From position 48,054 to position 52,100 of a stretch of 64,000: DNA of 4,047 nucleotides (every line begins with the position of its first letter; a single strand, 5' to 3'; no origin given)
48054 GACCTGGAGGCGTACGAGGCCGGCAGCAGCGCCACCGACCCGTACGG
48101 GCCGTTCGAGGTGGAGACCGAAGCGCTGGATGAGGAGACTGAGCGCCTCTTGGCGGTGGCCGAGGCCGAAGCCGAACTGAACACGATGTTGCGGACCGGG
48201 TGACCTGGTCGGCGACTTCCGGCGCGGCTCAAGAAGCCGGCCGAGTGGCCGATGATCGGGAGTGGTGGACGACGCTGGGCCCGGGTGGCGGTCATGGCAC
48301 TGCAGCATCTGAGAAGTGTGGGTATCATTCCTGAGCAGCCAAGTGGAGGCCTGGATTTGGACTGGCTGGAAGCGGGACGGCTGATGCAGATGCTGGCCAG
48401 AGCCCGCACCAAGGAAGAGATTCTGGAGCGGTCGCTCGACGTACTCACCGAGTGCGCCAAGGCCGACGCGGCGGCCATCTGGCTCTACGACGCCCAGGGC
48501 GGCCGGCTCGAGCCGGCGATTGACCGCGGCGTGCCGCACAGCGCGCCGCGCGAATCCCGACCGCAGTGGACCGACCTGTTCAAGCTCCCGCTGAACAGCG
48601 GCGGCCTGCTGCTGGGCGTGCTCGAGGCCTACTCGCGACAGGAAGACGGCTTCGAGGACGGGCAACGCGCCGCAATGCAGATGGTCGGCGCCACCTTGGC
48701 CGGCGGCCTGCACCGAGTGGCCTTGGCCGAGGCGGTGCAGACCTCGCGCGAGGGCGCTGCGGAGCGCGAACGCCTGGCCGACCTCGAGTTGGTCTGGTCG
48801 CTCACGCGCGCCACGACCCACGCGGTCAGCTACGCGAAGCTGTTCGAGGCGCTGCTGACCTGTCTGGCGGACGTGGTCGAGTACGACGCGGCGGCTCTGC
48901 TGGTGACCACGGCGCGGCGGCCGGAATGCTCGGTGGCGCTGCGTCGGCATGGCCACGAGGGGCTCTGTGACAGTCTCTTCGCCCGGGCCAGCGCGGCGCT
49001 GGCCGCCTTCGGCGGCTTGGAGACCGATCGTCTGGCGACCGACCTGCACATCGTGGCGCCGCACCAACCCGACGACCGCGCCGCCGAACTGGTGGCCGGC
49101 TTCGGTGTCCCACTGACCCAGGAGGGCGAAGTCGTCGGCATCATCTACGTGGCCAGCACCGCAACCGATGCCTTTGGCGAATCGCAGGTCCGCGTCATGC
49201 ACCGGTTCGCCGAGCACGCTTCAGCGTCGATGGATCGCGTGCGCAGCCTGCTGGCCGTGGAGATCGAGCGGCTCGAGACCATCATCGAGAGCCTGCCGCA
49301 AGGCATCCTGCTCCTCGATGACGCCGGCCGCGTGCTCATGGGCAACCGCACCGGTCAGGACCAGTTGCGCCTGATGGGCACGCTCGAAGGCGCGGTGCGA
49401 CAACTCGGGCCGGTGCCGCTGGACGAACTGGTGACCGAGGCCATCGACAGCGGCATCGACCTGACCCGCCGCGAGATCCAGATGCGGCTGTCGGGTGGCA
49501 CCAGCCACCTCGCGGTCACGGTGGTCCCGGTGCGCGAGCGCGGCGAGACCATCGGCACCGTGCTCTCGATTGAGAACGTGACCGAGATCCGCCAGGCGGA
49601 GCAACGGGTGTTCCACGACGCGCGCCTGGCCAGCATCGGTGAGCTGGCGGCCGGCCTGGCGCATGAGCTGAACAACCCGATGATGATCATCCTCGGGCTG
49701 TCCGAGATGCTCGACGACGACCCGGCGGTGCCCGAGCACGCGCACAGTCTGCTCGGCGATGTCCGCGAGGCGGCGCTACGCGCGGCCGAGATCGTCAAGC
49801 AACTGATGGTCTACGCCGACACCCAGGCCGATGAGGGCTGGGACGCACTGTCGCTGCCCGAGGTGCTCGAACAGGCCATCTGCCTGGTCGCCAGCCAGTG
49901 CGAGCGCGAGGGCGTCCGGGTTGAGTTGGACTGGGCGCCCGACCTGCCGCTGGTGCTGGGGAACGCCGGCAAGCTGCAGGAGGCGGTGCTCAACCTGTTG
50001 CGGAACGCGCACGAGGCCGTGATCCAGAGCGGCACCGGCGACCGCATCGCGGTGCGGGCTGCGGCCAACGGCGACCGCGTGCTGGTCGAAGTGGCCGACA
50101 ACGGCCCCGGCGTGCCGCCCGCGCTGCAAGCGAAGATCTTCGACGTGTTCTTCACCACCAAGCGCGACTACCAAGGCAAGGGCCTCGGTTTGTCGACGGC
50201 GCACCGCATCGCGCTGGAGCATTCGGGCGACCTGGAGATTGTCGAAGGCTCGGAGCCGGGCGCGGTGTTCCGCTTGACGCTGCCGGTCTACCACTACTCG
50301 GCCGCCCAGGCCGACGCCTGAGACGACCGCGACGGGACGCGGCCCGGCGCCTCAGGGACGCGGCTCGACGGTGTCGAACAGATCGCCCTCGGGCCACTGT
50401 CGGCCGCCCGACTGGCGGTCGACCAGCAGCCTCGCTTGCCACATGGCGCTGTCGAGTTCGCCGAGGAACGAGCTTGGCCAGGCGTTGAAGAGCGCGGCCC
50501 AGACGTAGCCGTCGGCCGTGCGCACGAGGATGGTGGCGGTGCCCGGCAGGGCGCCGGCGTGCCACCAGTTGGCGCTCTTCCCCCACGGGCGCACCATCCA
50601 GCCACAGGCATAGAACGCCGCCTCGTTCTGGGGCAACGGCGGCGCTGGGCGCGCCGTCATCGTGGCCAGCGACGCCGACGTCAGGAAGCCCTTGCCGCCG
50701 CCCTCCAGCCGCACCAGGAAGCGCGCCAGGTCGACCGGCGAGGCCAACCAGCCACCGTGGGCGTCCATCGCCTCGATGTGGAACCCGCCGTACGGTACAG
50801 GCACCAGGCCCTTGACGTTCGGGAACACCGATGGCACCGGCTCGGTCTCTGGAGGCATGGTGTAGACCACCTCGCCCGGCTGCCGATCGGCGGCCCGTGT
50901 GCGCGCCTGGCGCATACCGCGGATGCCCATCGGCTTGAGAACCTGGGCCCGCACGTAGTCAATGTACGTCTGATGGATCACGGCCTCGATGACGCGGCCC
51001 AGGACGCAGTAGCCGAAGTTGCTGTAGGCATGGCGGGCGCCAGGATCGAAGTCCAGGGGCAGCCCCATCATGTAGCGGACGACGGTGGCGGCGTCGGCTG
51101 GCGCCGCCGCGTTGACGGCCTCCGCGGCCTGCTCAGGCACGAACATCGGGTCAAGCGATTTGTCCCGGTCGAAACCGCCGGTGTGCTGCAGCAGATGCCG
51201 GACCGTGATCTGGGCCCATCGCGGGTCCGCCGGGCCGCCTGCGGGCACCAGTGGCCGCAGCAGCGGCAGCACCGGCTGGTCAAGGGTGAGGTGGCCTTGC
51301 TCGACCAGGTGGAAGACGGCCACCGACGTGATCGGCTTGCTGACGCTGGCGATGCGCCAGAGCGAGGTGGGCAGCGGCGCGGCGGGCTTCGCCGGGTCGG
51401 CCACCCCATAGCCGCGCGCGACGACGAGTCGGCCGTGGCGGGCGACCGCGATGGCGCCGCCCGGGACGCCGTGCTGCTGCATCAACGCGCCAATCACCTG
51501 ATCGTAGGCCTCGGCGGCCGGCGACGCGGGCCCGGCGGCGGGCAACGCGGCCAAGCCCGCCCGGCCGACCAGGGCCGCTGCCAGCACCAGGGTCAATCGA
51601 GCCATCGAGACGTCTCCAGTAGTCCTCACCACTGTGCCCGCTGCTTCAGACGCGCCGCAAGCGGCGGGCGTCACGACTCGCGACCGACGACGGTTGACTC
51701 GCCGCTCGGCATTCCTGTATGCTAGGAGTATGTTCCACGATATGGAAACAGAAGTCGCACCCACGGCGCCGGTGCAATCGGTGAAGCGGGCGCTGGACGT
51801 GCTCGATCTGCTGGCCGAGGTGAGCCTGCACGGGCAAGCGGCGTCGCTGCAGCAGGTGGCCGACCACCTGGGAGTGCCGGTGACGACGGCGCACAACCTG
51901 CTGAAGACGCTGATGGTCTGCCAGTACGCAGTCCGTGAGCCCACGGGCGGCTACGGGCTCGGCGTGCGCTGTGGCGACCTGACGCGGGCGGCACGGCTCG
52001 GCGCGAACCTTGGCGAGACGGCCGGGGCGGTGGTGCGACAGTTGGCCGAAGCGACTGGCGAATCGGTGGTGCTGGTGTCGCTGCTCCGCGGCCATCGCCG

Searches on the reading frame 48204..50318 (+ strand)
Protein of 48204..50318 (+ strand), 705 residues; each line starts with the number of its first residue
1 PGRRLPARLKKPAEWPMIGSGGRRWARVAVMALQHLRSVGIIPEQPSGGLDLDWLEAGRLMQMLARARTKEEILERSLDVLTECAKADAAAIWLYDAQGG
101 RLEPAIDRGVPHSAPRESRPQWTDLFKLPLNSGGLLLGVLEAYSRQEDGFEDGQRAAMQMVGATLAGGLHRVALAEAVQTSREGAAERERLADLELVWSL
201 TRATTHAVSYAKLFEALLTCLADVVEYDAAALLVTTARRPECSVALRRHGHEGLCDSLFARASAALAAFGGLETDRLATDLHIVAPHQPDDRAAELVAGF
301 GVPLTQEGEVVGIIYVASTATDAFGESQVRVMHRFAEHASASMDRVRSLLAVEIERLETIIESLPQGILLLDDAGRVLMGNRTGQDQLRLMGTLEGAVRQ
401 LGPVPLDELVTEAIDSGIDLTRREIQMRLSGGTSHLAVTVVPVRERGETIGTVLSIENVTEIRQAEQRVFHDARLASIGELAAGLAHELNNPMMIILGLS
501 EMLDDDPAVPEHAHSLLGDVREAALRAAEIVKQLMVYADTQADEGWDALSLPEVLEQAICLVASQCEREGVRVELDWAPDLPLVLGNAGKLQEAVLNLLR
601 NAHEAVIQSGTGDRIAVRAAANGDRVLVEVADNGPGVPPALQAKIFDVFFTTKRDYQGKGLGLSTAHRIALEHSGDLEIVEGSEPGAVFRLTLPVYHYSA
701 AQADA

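Call 43: search_protein_families(library=pfam, proteins=[window:48204-50318:+], max_evalue=0.001)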
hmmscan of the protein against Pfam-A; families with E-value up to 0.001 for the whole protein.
window:48204-50318:+ (705 aa): 8 families
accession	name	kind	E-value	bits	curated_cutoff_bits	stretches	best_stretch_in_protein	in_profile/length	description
PF02518.31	HATPase_c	-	4.7e-22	79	26.4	1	588-695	3-109/111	Histidine kinase-, DNA gyrase B-, and HSP90-like ATPase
PF13185.12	GAF_2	-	5.3e-15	56.3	28.6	1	290-342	82-134/136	GAF domain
PF01590.32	GAF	-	3.3e-12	47.5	22.4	1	214-342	6-132/133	GAF domain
PF00512.31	HisKA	-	1.7e-10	41.2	26.9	1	479-540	3-63/66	His Kinase A (phospho-acceptor) domain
PF13492.12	GAF_3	-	2.1e-10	41.5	27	1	211-344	3-128/129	GAF domain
PF08448.16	PAS_4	-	1.9e-08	34.9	23.1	1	362-463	2-109/110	PAS fold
PF13188.13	PAS_8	-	6.7e-05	23.1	21.8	1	355-389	1-35/65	PAS domain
PF00989.32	PAS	-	0.00018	21.9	22.6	0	355-453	1-107/113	PAS fold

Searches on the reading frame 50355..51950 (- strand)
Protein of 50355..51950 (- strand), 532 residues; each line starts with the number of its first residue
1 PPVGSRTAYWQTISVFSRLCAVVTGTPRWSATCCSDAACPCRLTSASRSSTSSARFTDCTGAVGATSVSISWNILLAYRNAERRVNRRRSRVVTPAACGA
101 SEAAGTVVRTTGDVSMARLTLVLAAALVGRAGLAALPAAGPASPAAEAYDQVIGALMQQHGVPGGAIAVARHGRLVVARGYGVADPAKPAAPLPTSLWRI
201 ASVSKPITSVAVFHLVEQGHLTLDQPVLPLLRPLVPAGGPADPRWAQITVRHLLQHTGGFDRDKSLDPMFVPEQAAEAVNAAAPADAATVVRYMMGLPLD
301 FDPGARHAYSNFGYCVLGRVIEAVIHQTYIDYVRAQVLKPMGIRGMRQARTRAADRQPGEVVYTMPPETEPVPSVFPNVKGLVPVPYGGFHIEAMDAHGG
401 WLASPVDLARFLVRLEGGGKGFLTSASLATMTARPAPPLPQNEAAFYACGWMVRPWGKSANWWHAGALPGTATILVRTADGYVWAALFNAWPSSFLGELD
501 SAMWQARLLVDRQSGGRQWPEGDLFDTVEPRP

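Call 43: search_protein_families(library=pfam, proteins=[window:50355-51950:-], max_evalue=0.001)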
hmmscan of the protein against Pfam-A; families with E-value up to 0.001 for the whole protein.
window:50355-51950:- (532 aa): 1 family
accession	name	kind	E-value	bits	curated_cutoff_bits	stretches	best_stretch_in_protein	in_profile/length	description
PF00144.29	Beta-lactamase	-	4.5e-62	210.6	27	1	150-495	2-316/329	Beta-lactamase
